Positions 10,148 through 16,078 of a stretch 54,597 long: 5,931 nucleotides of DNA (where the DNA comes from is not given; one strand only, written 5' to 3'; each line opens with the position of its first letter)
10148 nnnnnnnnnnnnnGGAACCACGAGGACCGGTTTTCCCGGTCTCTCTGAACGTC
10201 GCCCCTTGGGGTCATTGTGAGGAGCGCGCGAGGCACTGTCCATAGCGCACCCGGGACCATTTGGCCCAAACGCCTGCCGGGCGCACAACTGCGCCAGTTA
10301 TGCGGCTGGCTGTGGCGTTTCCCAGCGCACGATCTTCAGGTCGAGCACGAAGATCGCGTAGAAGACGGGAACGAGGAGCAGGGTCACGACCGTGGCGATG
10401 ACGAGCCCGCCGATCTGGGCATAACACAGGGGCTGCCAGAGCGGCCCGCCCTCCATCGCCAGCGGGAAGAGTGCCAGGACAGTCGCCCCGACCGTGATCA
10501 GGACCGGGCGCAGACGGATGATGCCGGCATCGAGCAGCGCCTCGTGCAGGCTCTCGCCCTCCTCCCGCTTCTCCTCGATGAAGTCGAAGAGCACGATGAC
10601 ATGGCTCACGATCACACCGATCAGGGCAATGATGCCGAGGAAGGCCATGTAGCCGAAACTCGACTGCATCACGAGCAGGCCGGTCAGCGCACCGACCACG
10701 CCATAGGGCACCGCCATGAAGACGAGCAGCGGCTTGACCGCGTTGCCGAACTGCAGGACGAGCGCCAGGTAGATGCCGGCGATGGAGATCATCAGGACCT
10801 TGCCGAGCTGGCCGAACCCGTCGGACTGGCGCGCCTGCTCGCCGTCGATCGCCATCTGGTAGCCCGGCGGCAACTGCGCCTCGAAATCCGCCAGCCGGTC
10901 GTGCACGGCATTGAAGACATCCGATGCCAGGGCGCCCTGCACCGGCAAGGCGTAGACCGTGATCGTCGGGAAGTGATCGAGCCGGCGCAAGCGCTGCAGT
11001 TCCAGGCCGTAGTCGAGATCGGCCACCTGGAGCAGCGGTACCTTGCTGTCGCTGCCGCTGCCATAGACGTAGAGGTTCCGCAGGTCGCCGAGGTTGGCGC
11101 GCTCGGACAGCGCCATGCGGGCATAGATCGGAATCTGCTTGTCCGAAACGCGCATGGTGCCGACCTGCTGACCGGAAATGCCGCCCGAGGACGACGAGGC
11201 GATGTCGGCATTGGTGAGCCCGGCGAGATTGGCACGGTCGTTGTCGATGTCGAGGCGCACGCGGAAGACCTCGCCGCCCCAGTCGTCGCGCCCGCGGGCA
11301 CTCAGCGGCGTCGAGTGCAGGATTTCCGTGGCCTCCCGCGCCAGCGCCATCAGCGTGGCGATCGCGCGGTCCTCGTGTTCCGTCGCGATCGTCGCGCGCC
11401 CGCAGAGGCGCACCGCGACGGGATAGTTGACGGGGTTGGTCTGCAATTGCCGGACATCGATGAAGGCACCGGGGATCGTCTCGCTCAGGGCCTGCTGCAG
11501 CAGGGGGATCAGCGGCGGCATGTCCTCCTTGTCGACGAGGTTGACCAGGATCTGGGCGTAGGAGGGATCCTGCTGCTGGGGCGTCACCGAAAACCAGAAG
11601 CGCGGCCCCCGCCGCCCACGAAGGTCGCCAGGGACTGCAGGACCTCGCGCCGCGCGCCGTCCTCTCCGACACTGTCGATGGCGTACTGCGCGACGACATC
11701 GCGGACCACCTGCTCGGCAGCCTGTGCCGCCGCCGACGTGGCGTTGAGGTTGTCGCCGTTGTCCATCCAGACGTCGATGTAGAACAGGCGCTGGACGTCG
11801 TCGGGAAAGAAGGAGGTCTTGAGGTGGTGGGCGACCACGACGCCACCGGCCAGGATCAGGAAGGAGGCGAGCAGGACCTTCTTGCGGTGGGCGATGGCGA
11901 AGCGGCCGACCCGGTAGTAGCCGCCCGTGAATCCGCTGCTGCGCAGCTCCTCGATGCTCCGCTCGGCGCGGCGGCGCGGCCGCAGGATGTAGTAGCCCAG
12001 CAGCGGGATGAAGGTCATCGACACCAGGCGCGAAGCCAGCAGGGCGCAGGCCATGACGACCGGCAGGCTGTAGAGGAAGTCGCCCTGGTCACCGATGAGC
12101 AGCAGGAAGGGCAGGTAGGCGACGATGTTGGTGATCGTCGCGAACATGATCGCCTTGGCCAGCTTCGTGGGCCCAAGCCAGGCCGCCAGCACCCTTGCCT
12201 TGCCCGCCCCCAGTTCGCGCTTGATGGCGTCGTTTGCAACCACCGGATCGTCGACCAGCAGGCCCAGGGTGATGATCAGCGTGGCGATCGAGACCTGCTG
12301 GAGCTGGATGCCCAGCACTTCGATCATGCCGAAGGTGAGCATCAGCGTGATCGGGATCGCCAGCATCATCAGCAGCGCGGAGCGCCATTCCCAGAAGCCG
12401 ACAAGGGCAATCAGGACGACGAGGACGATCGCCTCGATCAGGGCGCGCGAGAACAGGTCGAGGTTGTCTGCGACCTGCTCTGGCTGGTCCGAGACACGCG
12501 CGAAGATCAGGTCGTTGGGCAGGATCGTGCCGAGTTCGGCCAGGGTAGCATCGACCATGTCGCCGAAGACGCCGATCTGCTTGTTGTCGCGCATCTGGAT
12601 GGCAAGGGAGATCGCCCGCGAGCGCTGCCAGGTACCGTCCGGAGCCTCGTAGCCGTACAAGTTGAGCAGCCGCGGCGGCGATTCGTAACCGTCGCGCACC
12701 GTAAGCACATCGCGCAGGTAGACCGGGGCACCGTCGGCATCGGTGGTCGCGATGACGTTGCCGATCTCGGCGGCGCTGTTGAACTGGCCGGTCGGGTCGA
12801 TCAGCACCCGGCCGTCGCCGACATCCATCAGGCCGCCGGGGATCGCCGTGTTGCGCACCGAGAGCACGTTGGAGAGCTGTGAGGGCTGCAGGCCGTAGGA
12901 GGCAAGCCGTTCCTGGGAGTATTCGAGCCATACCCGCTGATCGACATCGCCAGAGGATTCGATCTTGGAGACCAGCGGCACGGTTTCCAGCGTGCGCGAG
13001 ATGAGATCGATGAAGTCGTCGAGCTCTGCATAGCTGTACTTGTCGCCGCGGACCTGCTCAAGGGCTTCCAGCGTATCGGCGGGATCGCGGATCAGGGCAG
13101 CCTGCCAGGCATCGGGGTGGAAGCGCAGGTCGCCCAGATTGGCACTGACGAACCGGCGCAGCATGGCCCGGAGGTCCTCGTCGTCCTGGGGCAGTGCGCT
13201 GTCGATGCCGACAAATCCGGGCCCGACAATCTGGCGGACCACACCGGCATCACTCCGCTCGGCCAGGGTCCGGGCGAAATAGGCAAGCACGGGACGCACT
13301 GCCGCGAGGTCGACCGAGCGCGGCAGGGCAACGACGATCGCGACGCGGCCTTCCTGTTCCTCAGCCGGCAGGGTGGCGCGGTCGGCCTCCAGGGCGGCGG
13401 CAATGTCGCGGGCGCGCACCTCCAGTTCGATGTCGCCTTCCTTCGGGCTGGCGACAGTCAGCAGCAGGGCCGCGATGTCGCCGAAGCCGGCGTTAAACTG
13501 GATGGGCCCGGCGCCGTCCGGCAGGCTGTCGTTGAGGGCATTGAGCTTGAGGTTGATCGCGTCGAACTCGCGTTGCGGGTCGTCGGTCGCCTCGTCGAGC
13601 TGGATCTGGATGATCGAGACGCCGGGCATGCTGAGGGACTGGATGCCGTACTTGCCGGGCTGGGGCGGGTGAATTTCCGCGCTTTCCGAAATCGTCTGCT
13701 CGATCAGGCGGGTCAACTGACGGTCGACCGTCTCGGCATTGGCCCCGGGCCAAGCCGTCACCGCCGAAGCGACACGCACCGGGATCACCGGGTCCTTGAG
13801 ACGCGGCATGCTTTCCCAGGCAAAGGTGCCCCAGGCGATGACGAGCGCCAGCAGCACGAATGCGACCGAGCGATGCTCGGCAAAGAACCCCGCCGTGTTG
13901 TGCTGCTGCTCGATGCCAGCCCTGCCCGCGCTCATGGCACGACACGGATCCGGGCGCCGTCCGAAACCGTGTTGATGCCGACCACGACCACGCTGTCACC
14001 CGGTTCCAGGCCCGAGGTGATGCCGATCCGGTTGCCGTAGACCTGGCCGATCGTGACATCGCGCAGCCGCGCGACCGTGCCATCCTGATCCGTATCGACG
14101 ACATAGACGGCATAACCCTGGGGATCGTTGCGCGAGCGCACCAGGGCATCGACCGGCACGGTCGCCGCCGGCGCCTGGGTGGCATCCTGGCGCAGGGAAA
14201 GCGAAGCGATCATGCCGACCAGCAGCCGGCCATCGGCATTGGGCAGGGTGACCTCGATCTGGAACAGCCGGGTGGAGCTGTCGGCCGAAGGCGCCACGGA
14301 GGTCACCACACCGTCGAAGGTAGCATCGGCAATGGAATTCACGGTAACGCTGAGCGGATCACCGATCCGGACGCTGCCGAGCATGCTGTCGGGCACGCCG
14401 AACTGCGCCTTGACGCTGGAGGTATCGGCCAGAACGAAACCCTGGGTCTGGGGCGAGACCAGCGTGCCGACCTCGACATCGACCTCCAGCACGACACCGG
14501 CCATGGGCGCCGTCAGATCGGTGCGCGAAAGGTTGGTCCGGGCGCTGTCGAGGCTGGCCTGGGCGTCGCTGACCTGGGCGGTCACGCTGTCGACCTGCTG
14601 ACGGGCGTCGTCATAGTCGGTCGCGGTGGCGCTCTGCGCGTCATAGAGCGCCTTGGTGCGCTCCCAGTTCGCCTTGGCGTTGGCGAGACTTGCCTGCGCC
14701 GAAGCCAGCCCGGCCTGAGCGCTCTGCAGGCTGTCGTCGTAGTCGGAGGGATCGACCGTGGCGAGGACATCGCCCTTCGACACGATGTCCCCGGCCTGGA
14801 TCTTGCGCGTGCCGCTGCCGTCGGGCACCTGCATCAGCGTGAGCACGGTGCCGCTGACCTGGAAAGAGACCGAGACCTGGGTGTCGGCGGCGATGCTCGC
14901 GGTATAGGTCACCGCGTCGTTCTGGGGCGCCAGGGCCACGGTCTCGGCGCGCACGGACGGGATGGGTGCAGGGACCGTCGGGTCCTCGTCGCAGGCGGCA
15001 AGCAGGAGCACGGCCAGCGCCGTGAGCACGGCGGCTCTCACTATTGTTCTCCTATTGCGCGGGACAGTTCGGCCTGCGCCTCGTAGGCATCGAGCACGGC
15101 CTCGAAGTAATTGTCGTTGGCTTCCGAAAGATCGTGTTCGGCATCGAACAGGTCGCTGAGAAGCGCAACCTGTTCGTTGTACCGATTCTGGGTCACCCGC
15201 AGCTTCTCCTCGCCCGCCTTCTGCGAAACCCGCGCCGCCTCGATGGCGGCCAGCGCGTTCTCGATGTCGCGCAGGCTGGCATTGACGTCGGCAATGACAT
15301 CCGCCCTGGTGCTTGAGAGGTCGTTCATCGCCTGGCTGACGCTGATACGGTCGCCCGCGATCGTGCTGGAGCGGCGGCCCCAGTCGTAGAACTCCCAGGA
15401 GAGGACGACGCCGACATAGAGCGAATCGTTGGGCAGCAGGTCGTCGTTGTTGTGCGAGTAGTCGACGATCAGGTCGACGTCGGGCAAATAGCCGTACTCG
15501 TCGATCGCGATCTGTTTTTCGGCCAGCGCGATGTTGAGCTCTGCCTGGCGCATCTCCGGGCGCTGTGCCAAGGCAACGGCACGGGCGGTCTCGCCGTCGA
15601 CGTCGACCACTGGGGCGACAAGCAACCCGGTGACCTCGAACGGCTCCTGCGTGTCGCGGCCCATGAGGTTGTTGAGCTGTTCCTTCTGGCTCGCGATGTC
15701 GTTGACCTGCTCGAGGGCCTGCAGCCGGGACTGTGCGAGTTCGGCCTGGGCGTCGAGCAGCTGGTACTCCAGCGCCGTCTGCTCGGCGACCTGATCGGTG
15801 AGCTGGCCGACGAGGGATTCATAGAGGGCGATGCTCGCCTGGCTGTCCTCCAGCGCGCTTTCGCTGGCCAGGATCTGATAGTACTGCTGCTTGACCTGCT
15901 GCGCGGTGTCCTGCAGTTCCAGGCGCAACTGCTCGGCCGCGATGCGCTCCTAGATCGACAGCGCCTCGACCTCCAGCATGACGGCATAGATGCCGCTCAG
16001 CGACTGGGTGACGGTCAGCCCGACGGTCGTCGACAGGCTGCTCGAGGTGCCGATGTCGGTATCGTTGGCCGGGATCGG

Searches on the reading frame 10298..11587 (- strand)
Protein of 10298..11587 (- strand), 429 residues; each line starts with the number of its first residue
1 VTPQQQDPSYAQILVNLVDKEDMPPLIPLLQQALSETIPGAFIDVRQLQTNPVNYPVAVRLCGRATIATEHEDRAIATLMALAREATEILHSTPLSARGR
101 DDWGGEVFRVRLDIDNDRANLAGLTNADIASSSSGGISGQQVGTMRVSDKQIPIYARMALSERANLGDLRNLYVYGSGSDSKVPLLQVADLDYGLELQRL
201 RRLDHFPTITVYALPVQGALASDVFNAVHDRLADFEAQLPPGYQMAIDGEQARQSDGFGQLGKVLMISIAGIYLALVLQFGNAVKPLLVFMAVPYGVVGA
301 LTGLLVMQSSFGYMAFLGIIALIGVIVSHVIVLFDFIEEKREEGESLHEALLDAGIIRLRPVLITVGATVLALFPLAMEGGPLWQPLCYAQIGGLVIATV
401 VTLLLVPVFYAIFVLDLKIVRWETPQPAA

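Call 15: search_protein_families(library=pfam, proteins=[window:10298-11587:-], max_evalue=0.00001)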
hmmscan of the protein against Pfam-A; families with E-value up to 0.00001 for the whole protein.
window:10298-11587:- (429 aa): 1 family
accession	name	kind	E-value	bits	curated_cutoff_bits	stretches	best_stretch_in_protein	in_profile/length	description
PF00873.25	ACR_tran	-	8.3e-61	206.3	28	1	8-413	611-1020/1021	AcrB/AcrD/AcrF family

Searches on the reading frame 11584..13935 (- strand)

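Call 15: search_protein_families(library=pfam, proteins=[window:11584-13935:-], max_evalue=0.00001)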
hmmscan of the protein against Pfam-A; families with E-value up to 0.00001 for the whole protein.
window:11584-13935:- (783 aa): 1 family
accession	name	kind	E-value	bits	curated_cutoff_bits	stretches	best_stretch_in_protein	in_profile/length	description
PF00873.25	ACR_tran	-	5.2e-74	250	28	2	297-747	145-590/1021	AcrB/AcrD/AcrF family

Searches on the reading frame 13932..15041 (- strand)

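Call 15: search_protein_families(library=pfam, proteins=[window:13932-15041:-], max_evalue=0.00001)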
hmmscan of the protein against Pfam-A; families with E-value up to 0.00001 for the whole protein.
window:13932-15041:- (369 aa): 3 families
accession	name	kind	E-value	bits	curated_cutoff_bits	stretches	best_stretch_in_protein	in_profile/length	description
PF16576.10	HlyD_D23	-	3.1e-26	92.4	30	1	83-279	38-214/214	Barrel-sandwich domain of CusB or HlyD membrane-fusion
PF13437.12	HlyD_3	-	2.8e-16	60.6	22.2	1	176-275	2-105/106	HlyD family secretion protein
PF02321.23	OEP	-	6.6e-07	29.8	22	1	104-173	115-184/187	Outer membrane efflux protein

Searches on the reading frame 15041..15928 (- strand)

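Call 15: search_protein_families(library=pfam, proteins=[window:15041-15928:-], max_evalue=0.00001)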
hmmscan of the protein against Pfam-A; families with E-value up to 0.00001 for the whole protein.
window:15041-15928:- (295 aa): 1 family
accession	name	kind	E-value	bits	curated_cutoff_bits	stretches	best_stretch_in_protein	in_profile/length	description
PF02321.23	OEP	-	2.1e-32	112.9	22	1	113-293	2-187/187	Outer membrane efflux protein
